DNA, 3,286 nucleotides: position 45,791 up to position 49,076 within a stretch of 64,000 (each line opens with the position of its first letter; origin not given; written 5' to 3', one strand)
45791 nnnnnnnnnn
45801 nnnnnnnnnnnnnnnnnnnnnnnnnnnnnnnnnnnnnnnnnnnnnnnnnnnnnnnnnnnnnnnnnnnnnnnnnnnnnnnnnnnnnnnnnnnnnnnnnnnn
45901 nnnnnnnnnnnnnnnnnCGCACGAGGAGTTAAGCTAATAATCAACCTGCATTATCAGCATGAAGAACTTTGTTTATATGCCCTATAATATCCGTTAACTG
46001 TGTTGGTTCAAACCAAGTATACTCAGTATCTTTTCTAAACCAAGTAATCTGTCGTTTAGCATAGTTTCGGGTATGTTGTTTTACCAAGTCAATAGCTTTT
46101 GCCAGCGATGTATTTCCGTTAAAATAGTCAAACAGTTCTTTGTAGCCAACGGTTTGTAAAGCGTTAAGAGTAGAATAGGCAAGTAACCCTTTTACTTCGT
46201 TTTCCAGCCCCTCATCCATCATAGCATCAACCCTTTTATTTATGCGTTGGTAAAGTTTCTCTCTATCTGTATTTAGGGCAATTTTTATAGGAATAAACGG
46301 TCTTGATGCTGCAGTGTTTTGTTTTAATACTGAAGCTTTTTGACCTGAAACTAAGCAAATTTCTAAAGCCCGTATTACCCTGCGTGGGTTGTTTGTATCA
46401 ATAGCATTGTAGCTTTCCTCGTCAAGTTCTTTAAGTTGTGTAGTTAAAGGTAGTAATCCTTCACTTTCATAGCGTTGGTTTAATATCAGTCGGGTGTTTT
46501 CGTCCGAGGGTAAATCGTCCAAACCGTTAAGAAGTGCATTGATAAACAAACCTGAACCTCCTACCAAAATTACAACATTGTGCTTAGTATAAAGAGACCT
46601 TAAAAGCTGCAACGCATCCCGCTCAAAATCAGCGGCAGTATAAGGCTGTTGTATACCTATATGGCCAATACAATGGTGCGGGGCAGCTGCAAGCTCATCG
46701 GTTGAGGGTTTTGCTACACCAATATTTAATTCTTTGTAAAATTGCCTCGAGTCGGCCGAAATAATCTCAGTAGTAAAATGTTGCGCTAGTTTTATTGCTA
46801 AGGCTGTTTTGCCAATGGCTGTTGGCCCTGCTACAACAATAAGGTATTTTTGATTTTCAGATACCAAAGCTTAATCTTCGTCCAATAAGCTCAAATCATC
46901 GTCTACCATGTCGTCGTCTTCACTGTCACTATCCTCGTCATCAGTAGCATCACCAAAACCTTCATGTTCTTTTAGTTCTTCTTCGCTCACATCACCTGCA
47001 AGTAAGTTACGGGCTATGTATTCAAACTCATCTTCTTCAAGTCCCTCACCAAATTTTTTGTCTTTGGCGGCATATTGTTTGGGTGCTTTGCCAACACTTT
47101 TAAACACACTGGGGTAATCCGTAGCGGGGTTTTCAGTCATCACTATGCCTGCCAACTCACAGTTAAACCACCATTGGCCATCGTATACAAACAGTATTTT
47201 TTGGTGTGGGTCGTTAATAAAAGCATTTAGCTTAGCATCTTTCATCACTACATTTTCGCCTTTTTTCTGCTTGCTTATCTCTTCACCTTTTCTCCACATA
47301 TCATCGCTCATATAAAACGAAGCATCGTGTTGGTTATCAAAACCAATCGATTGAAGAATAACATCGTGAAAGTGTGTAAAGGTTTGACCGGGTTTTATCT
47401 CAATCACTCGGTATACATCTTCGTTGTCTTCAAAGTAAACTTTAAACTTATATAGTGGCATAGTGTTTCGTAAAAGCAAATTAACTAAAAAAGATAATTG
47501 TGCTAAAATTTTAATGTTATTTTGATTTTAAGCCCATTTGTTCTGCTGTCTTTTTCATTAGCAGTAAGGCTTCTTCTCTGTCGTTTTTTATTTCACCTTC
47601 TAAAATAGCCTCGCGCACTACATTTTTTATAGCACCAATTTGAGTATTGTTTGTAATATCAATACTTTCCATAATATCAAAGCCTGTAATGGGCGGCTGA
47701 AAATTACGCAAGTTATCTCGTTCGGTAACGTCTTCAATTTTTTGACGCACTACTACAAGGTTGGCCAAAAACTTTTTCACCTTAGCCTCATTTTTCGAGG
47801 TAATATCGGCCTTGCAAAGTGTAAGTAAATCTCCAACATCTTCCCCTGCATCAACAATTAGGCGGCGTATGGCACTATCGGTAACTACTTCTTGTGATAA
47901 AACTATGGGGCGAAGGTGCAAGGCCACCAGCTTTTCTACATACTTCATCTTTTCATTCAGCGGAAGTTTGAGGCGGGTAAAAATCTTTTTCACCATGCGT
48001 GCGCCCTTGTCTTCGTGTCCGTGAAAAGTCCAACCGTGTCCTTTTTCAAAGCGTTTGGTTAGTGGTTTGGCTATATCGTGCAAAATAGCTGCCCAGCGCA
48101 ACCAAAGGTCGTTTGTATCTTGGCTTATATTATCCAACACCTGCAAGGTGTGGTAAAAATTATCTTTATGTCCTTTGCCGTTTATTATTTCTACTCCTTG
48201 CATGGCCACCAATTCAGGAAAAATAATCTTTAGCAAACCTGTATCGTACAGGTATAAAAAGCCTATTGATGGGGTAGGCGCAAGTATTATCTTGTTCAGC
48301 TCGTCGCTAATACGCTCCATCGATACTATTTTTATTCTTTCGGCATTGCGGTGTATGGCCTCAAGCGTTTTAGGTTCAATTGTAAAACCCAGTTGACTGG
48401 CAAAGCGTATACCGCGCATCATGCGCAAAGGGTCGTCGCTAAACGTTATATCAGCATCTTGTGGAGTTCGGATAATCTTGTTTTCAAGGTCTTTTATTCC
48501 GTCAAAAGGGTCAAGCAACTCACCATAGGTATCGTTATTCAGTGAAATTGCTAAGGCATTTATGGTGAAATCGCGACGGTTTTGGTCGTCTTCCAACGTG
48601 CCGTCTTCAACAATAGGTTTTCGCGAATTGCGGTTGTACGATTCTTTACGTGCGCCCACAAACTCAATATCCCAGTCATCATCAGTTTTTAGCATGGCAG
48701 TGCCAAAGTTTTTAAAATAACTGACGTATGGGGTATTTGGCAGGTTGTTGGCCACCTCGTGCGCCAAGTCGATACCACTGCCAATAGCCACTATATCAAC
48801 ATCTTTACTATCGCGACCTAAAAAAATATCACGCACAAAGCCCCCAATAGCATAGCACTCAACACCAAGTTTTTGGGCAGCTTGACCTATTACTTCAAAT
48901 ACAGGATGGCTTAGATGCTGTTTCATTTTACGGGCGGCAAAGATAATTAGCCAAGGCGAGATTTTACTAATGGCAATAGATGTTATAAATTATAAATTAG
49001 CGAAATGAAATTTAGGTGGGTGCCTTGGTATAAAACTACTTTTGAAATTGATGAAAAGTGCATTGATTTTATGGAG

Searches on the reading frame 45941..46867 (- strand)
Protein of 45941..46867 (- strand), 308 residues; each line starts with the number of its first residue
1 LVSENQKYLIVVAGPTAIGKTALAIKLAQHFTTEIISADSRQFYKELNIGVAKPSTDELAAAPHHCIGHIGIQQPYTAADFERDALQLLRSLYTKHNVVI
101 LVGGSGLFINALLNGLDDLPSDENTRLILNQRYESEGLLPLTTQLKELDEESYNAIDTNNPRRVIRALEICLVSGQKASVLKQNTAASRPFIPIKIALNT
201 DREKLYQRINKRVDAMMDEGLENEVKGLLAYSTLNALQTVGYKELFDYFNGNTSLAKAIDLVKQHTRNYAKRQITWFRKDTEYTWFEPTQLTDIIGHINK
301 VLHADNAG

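Call 20: search_protein_families(library=pfam, proteins=[window:45941-46867:-], max_evalue=0.001)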
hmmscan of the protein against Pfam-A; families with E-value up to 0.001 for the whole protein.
window:45941-46867:- (308 aa): 3 families
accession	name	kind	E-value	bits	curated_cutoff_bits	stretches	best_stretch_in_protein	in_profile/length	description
PF01715.23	IPPT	-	2.7e-79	266.7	23.6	1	42-280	1-243/243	IPP transferase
PF01745.22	IPT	-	2.2e-11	44.1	20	1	10-111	4-105/233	Isopentenyl transferase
PF13238.12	AAA_18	-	8.2e-05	23.5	29.4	0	151-220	46-121/128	AAA domain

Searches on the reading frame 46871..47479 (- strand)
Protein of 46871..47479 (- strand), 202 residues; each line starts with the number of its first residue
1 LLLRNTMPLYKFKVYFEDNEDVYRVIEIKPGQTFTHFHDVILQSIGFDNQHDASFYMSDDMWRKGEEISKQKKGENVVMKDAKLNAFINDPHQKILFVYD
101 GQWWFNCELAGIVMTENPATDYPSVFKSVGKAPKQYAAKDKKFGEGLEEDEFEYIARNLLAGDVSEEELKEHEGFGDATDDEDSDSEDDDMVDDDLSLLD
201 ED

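Call 20: search_protein_families(library=pfam, proteins=[window:46871-47479:-], max_evalue=0.001)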
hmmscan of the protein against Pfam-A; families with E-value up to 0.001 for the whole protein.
window:46871-47479:- (202 aa): 1 family
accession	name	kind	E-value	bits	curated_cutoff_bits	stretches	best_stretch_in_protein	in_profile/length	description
PF07929.16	PRiA4_ORF3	-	1.2e-12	48.3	26.6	1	10-134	3-129/173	Plasmid pRiA4b ORF-3-like protein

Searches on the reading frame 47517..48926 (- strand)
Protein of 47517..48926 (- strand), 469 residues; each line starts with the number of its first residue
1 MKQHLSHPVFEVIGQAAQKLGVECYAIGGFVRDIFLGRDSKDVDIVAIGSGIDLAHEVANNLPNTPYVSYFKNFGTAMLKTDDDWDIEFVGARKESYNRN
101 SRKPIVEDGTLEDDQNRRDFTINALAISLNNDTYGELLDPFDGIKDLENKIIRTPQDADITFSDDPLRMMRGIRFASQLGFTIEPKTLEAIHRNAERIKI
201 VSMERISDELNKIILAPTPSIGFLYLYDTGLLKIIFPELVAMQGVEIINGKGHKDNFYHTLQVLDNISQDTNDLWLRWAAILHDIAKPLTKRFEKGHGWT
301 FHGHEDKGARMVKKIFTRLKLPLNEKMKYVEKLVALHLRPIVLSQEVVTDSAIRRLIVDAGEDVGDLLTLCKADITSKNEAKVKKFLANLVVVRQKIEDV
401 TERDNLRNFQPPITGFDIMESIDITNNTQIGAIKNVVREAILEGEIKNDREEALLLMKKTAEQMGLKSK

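Call 20: search_protein_families(library=pfam, proteins=[window:47517-48926:-], max_evalue=0.001)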
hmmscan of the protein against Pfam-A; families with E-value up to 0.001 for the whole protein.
window:47517-48926:- (469 aa): 3 families
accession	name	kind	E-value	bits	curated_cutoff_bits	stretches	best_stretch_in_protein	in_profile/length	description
PF01743.26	PolyA_pol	-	6.9e-26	91.5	23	1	24-153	1-126/126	Poly A polymerase head domain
PF12627.12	PolyA_pol_RNAbd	-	7.5e-23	80.5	22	1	180-239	1-60/64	Probable RNA and SrmB- binding site of polymerase A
PF01966.28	HD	-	1e-12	48.8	22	1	257-344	2-92/116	HD domain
